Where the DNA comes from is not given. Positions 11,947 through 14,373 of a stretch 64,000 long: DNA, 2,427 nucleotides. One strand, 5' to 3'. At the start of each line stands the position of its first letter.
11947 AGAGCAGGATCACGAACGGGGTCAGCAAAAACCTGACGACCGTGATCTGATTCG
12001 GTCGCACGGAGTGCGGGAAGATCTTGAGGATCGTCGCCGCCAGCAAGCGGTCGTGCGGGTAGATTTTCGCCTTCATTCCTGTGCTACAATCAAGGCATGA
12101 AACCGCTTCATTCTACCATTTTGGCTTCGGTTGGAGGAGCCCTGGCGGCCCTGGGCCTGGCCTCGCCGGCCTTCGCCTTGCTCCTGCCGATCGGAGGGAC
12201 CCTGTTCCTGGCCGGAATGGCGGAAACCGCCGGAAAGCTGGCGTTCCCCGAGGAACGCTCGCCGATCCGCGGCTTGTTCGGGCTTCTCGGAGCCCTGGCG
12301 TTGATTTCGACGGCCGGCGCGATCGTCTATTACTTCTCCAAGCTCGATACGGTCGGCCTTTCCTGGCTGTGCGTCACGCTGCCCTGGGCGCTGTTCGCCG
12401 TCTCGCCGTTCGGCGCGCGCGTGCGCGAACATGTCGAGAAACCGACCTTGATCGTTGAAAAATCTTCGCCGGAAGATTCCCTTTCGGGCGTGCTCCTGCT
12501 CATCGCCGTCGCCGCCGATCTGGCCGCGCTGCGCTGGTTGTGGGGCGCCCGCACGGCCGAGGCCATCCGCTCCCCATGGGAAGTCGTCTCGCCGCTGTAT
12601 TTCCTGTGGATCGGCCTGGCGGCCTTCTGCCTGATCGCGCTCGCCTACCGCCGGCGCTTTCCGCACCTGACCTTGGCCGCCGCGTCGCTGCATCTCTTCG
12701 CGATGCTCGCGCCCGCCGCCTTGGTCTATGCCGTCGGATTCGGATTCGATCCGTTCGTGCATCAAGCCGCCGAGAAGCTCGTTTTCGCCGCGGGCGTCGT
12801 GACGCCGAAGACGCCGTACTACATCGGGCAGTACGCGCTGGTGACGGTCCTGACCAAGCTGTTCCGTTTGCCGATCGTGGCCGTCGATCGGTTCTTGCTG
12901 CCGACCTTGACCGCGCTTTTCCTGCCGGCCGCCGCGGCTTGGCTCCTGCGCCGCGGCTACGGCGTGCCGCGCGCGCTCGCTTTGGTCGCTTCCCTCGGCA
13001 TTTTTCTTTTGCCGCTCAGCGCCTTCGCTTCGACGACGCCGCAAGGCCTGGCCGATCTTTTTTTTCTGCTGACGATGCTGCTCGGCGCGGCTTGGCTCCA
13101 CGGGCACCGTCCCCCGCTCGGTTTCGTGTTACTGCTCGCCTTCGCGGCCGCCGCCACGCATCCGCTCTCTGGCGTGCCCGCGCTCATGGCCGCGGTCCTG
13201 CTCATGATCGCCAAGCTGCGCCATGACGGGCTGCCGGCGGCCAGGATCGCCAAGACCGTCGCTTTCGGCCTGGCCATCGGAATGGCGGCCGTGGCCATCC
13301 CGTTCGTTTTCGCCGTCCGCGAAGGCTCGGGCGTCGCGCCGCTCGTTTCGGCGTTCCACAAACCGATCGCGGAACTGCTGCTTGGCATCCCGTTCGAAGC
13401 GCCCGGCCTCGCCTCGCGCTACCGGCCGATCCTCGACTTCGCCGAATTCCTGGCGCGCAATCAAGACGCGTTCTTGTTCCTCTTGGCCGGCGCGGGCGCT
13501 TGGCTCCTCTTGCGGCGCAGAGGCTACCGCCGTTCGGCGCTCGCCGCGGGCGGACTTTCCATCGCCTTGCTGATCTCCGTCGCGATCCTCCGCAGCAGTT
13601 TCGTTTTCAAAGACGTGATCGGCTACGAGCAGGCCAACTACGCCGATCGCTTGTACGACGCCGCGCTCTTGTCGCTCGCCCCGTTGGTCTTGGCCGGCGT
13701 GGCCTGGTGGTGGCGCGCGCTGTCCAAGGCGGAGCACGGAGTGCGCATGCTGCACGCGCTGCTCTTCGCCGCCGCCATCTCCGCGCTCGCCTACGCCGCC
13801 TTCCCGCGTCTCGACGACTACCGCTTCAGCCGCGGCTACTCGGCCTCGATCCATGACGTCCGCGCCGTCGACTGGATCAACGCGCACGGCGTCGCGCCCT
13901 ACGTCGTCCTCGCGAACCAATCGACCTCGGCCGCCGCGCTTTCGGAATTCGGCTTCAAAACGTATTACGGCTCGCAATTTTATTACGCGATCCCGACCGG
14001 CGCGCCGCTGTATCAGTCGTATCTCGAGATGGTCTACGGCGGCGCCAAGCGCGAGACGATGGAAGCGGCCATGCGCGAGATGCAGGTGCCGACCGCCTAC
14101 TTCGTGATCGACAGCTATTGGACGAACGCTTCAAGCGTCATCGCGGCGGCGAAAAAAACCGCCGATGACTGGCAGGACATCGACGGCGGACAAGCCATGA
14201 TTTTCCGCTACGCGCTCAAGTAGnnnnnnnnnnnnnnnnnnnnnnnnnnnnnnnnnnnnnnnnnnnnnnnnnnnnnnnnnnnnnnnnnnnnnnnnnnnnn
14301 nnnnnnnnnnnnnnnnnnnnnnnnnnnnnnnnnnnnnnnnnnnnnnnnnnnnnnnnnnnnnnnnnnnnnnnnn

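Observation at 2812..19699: Lipid-linked glycosylation toolkit next to the Ser/Thr-rich surface protein: UDP-xylose-synthase-like enzyme, polyprenyl-P GT2, DUF2304, GT2, two GT4s and one or two GT-C transferases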

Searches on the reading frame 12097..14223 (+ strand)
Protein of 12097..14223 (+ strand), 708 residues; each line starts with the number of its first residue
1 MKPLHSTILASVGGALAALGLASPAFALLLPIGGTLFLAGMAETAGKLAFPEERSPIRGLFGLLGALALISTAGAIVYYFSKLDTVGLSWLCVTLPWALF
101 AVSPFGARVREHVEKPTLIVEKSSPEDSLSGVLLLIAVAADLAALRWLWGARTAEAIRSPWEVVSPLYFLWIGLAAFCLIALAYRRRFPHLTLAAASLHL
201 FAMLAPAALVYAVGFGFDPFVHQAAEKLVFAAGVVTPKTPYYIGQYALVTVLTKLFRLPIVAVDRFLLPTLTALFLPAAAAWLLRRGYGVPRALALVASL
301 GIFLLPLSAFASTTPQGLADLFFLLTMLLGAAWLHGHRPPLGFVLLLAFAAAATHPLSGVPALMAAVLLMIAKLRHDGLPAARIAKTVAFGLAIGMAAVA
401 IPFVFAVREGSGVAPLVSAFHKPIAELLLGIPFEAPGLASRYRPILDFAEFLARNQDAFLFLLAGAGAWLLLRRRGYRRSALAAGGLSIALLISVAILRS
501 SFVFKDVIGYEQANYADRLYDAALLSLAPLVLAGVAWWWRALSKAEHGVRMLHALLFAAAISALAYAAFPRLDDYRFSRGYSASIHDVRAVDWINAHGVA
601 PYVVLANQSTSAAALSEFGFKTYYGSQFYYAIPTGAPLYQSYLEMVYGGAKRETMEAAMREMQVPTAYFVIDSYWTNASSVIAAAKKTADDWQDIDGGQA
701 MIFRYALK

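Call 4: search_protein_families(library=pfam, proteins=[window:12097-14223:+], max_evalue=0.01)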
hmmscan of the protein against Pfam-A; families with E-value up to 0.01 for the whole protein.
window:12097-14223:+ (708 aa): 0 families

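Call 9: search_protein_families(library=ncbifam, proteins=[window:12097-14223:+], max_evalue=0.01)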
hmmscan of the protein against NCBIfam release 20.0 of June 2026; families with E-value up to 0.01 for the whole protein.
window:12097-14223:+ (708 aa): 0 families

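Call 11: search_solved_structures(query=window:12097-14223:+, max_evalue=10)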
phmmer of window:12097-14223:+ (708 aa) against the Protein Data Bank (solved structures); distinct sequences matched with E-value up to 10: 0.

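Call 18: find_homologous_proteins(query=window:12097-14223:+)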
Query window:12097-14223:+ (708 aa): 72 proteins with E <= 0.001 among 8000 candidates.
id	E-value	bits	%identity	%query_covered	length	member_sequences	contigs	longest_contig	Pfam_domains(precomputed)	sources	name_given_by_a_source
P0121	0.0e+0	1519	100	100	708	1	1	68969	-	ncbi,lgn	-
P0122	0.0e+0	1210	78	100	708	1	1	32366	-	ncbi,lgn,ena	-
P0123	0.0e+0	1195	77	100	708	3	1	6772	-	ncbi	-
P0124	0.0e+0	1166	75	100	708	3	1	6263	-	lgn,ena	-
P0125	0.0e+0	1152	73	100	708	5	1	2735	-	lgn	-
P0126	0.0e+0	1140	73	100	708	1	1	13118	-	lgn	-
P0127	0.0e+0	1112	71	100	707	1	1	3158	-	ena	-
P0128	0.0e+0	1069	70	100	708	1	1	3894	-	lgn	-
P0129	0.0e+0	1059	68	100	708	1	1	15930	-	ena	-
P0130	0.0e+0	1054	66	100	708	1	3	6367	-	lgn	-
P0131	0.0e+0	1048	67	100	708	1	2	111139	-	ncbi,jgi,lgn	-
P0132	0.0e+0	1048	67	100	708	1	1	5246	-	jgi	jgi:hypothetical protein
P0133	0.0e+0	1047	69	100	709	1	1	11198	-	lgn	-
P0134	0.0e+0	1039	67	100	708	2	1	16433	-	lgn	-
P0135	0.0e+0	1039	66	100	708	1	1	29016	-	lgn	-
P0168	3.2e-88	315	32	91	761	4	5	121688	-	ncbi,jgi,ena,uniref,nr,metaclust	ncbi:TPA: hypothetical protein DDZ10_04555 [Candidatus Uhrbacteria bacterium]|uniref:Uncharacterized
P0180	3.0e-81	292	36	96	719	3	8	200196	-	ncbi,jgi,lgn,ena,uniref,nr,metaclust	ncbi:hypothetical protein A2348_00460 [Candidatus Uhrbacteria bacterium RIFOXYB12_FULL_58_10]|uniref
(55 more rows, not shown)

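Call 21: search_solved_structures(query=A2, max_evalue=10)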
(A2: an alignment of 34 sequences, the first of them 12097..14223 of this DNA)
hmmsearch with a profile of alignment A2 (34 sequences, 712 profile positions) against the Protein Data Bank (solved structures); distinct sequences matched with E-value up to 10: 1.
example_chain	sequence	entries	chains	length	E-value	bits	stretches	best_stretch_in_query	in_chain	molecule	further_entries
8glv_Ey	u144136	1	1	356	4.1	9.1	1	656-695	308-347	Dynein regulatory complex protein 10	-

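Call 33: predict_structure(alignment_id=A2)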
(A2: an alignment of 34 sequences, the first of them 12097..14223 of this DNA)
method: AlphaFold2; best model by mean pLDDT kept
length: 708 residues; sequences in the alignment: 34
mean_pLDDT: 90.9   pTM: 0.92
mean pLDDT of the five models: 90.9, 90.0, 89.6, 88.8, 88.7
residues with pLDDT >= 90: 526; 70-90: 144; 50-70: 25; < 50: 13
segments of 3 or more residues with pLDDT < 50: 111-115, 117-124
pLDDT, mean of each block of 10 residues (from residue 1): 83 97 94 97 92 88 97 95 94 93 65 46 63 96 98 96 96 98 87 96 97 90 92 86 93 95 96 98 93 93 96 95 98 89 97 95 97 87 93 96 85 83 87 86 92 94 97 91 97 91 64 84 97 96 93 97 96 89 95 92 93 90 83 77 91 95 95 92 96 95 95
secondary structure, 60 per line:
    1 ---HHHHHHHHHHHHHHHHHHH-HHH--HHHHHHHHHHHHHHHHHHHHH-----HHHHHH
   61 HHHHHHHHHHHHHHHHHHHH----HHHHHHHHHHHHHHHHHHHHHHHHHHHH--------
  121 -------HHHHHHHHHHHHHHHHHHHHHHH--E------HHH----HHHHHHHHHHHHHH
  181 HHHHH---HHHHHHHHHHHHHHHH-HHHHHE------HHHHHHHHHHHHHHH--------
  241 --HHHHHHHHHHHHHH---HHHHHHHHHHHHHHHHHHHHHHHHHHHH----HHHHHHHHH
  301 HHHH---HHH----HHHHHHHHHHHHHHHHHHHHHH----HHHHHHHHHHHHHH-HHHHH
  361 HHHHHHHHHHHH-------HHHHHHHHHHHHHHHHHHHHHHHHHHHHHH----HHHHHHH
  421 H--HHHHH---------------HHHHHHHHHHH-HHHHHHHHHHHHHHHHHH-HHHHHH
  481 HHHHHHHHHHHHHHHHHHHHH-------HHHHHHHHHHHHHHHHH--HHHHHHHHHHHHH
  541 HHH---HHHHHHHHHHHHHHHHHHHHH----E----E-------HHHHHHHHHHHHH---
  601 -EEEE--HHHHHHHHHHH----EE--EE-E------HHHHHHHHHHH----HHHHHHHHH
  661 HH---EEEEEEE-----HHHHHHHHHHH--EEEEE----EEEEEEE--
elements in order (helices of 4 or more, strands of 3 or more residues): H4-22 H29-49 H55-80 H85-112 H128-150 H167-185 H189-204 H206-210 H218-232 H243-256 H260-287 H292-304 H315-336 H341-354 H356-372 H380-409 H414-421 H424-428 H444-454 H456-473 H475-501 H509-525 H528-543 H547-567 H585-597 E602-605 H608-618 H637-647 H652-662 E666-672 H678-688 E691-695 E700-706

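Call 36: find_encoding_contigs(protein=P0180, flank=10000, max_places=1)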
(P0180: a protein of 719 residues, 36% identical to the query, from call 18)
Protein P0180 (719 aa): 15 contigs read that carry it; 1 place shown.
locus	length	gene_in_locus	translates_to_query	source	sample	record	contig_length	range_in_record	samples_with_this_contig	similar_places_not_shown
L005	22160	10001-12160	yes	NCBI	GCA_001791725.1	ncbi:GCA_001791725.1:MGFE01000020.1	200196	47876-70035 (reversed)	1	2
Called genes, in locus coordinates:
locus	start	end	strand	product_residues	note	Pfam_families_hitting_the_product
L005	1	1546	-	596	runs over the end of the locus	PF25919:BSH_CusB (faint), PF25975:CzcB_C, PF25989:YknX_C (weak)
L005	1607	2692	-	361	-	PF00483:NTP_transferase, PF12804:NTP_transf_3, PF25084:LbH_EIF2B (weak), PF00132:Hexapep (faint), PF25087:GMPPB_C (weak)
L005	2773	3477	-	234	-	-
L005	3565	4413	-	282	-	PF01370:Epimerase, PF04321:RmlD_sub_bind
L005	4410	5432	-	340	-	PF01073:3Beta_HSD, PF01370:Epimerase, PF02719:Polysacc_synt_2, PF04321:RmlD_sub_bind, PF07993:NAD_binding_4, PF16363:GDP_Man_Dehyd, PF13460:NAD_binding_10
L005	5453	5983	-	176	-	PF00293:NUDIX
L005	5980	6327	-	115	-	-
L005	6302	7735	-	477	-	-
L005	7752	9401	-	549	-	PF13231:PMT_2 (weak)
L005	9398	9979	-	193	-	PF01066:CDP-OH_P_transf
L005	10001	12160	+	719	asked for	-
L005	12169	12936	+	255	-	PF01145:Band_7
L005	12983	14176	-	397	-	PF13439:Glyco_transf_4, PF13579:Glyco_trans_4_4, PF00534:Glycos_transf_1, PF13692:Glyco_trans_1_4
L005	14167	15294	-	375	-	PF08323:Glyco_transf_5 (weak), PF13439:Glyco_transf_4, PF13579:Glyco_trans_4_4, PF20706:GT4-conflict (weak), PF00534:Glycos_transf_1, PF13692:Glyco_trans_1_4, PF13524:Glyco_trans_1_2 (weak)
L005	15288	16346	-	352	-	PF00535:Glycos_transf_2, PF13641:Glyco_tranf_2_3, PF13506:Glyco_transf_21 (weak), PF13632:Glyco_trans_2_3 (weak)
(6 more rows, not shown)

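Call 37: find_encoding_contigs(protein=P0168, flank=10000, max_places=1)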
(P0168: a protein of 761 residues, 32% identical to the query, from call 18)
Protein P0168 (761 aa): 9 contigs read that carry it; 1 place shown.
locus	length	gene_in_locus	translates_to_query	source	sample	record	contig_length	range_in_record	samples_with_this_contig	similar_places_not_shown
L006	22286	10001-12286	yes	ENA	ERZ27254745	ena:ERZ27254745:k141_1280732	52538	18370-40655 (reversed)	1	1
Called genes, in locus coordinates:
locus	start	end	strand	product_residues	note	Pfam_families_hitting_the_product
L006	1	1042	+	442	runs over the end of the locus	PF08308:PEGA, PF23381:Beta-prop_IFT122_1st (faint)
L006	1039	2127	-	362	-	PF00483:NTP_transferase, PF12804:NTP_transf_3, PF00132:Hexapep (faint), PF25084:LbH_EIF2B, PF25087:GMPPB_C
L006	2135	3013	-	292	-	PF01370:Epimerase, PF04321:RmlD_sub_bind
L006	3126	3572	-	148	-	PF13470:PIN_3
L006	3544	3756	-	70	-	-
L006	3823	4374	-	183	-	PF00908:dTDP_sugar_isom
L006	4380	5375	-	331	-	PF01073:3Beta_HSD, PF01370:Epimerase, PF02719:Polysacc_synt_2, PF04321:RmlD_sub_bind, PF07993:NAD_binding_4, PF13460:NAD_binding_10 (weak), PF16363:GDP_Man_Dehyd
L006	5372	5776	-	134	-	PF11969:DcpS_C, PF01230:HIT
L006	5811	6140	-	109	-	-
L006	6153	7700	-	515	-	-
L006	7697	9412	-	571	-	-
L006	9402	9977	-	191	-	PF01066:CDP-OH_P_transf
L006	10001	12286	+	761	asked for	-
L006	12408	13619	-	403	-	PF13439:Glyco_transf_4, PF13579:Glyco_trans_4_4, PF20706:GT4-conflict (faint), PF13524:Glyco_trans_1_2 (faint), PF00534:Glycos_transf_1, PF13692:Glyco_trans_1_4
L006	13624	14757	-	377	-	PF13439:Glyco_transf_4, PF13579:Glyco_trans_4_4, PF20706:GT4-conflict (weak), PF00534:Glycos_transf_1, PF13692:Glyco_trans_1_4, PF13524:Glyco_trans_1_2 (weak)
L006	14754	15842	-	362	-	PF00535:Glycos_transf_2, PF13641:Glyco_tranf_2_3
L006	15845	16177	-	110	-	PF10066:DUF2304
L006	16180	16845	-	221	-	PF00535:Glycos_transf_2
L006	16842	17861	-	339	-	PF01073:3Beta_HSD (faint), PF01370:Epimerase, PF02719:Polysacc_synt_2 (faint), PF07993:NAD_binding_4 (faint), PF16363:GDP_Man_Dehyd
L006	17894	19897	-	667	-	PF00082:Peptidase_S8, PF01839:FG-GAP (faint), PF13517:FG-GAP_3 (weak)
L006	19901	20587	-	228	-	PF13181:TPR_8 (faint), PF13428:TPR_14 (faint), PF25063:ARM_TT21_C (faint), PF13424:TPR_12 (faint), PF23914:TPR_CcmH_CycH (faint), PF00515:TPR_1 (faint), PF07719:TPR_2 (faint), PF13432:TPR_16, +1 more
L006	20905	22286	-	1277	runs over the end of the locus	-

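Call 38: fold_search(model_id=the predicted structure, library=pdb)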
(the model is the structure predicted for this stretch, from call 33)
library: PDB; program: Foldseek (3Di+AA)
matches with E <= 10: 341; with E <= 0.001: 2
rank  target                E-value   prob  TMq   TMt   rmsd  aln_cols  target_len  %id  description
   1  8if8_B                4.2e-05  1.00  0.41  0.46  11.1       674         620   16  Arabinosyltransferase AftA (released 2023-05-31)
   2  8if8_C                2.5e-04  1.00  0.41  0.46  10.5       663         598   15  Arabinosyltransferase AftA (released 2023-05-31)
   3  8pn9_A                1.9e-03  1.00  0.40  0.43  11.2       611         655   13  Structure of human oligosaccharyltransferase OST-A complex bound to NGI-1 (released 2024-05-08)
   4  7e9s_A                2.0e-03  0.96  0.21  0.18  19.4       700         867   14  Archaeal oligosaccharyltransferase AglB from Archaeoglobus fulgidus in complex with an inhibitory peptide and a dolich (released 2021-09-08)
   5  5f15                  4.8e-03  1.00  0.37  0.46  10.8       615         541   13  Crystal Structure of ArnT from Cupriavidus metallidurans bound to Undecaprenyl phosphate (released 2016-02-17)
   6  6wby                  7.2e-03  1.00  0.35  0.22   9.4       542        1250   16  Single-Particle Cryo-EM Structure of Arabinofuranosyltransferase AftD from Mycobacteria, Mutant R1389S Class 2 (released 2020-05-13)
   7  6wbx                  2.4e-02  0.99  0.34  0.21  11.8       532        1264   17  Single-Particle Cryo-EM Structure of Arabinofuranosyltransferase AftD from Mycobacteria, Mutant R1389S Class 1 (released 2020-05-13)
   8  5ezm                  2.6e-02  0.99  0.33  0.41  11.3       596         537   13  Crystal Structure of ArnT from Cupriavidus metallidurans in the apo state (released 2016-02-17)
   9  3wak                  9.1e-02  0.38  0.21  0.18  21.0       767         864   15  Crystal structure of the Archaeoglobus fulgidus oligosaccharyltransferase (O29867_ARCFU) in the apo form (released 2013-10-30)
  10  8y6i_A                1.0e-01  0.08  0.09  0.09  30.9       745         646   11  P-glycoprotein in complex with UIC2 Fab and triple elacridar molecules in nanodisc (released 2024-04-17)
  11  8y6h_A                1.3e-01  0.08  0.08  0.09  30.4       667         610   12  P-glycoprotein in complex with UIC2 Fab and triple elacridar molecules in LMNG detergent (released 2024-04-17)
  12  9j7d_A                1.5e-01  0.08  0.10  0.11  28.9       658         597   12  Arabidopsis high-affinity urea transport DUR3 in the inward-facing open conformation, dimeric state (released 2025-05-07)
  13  9okh                  1.7e-01  0.11  0.09  0.13  26.7       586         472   12  Cryo-EM structure of human SV2A in complex with UCBJ (released 2025-12-10)
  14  7bvh_A                1.9e-01  0.89  0.28  0.20  15.4       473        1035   16  Crystal structure of arabinosyltransferase EmbC2-AcpM2 complex from Mycobacterium smegmatis complexed with di-arabinos (released 2020-04-29)
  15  5gpj_A                2.3e-01  0.09  0.12  0.12  24.6       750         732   12  Crystal Structure of Proton-Pumping Pyrophosphatase (released 2016-12-28)
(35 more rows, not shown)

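Call 46: find_related_loci(query=A2, collection=genome_contigs, flank=10000)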
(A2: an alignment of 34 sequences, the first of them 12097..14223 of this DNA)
Query A2 (708 aa) in genome_contigs; peptide patterns used: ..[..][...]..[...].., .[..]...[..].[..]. (x = any residue, [..] = any of these).
599 stretches matched a pattern (row limit reached: there are more); 553 encode a relative of the query (tblastn E <= 1e-3); the best 80 are kept; 80 distinct loci.
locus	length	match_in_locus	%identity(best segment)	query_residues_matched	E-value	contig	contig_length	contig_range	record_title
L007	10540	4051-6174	78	1-708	0e+0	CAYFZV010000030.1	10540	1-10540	MAG TPA_asm: uncultured Gammaproteobacteria bacterium isolate ERP113451_co1_105 genome assembly, contig: NODE_7752_lengt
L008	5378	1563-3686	77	1-708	0e+0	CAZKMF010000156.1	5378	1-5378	MAG TPA_asm: uncultured Gammaproteobacteria bacterium isolate SRP135725_co2_84 genome assembly, contig: k141_4842278, wh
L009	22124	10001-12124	74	1-708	0e+0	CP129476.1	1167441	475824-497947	MAG: Patescibacteria group bacterium isolate cMAG.20 chromosome, complete genome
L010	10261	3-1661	75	156-708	0e+0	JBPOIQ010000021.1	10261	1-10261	MAG: Minisyncoccota bacterium isolate MAG_380 c_000000562169, whole genome shotgun sequence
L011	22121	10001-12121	64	1-706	0e+0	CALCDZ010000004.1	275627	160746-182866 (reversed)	MAG TPA_asm: uncultured bacterium isolate SRR6231216_bin.15_CONCOCT_v1.1_MAG genome assembly, contig: ERZ650311.1, whole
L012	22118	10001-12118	65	1-706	0e+0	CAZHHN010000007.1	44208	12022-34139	MAG TPA_asm: uncultured Gammaproteobacteria bacterium isolate SRP193066_co2_114 genome assembly, contig: NODE_347_length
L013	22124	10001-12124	66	1-708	0e+0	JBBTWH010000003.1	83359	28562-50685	MAG: Patescibacteria group bacterium isolate H41-bin254_1 H41_bin254_1_000000000003, whole genome shotgun sequence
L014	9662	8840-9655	69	1-271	2e-112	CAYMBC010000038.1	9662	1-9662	MAG TPA_asm: uncultured Gammaproteobacteria bacterium isolate SRP300315_co1_28 genome assembly, contig: NODE_2984_length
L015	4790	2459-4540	34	6-705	4e-108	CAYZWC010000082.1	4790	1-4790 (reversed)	MAG TPA_asm: uncultured Gammaproteobacteria bacterium isolate SRP141376_co1_229 genome assembly, contig: NODE_28290_leng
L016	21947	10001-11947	35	58-705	3e-102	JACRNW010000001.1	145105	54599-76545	MAG: Candidatus Falkowbacteria bacterium isolate NC_groundwater_1945_Pr3_S-0.2um_44_4 scaffold_34936, whole genome shotg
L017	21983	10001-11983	35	46-705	7e-100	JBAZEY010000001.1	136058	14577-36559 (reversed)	MAG: Patescibacteria group bacterium isolate SO_2017_LW3_137 NODE_197_length_136058_cov_6.389411_LW162_2017, whole genom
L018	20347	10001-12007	33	34-707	3e-99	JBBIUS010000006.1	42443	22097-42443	MAG: Candidatus Falkowbacteria bacterium isolate ETS170220_bin_59 NODE_678_length_42443_cov_5.17001, whole genome shotgu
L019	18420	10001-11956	35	58-708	9e-99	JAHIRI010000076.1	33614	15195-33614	MAG: Patescibacteria group bacterium isolate MM_PC_MetaG.mb.12 MM_PC_MetaG.mb.12_k141_1677279, whole genome shotgun sequ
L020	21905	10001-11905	33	60-706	2e-96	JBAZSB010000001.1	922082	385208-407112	MAG: Patescibacteria group bacterium isolate SO_2017_GW1_162 NODE_23_length_922082_cov_1.706351_OW334_2017, whole genome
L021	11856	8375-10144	35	116-705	2e-95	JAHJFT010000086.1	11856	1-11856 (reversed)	MAG: Patescibacteria group bacterium isolate Modern_marine_glass_biofilm.mb.42 Modern_marine_glas.mb.42_k141_963879, who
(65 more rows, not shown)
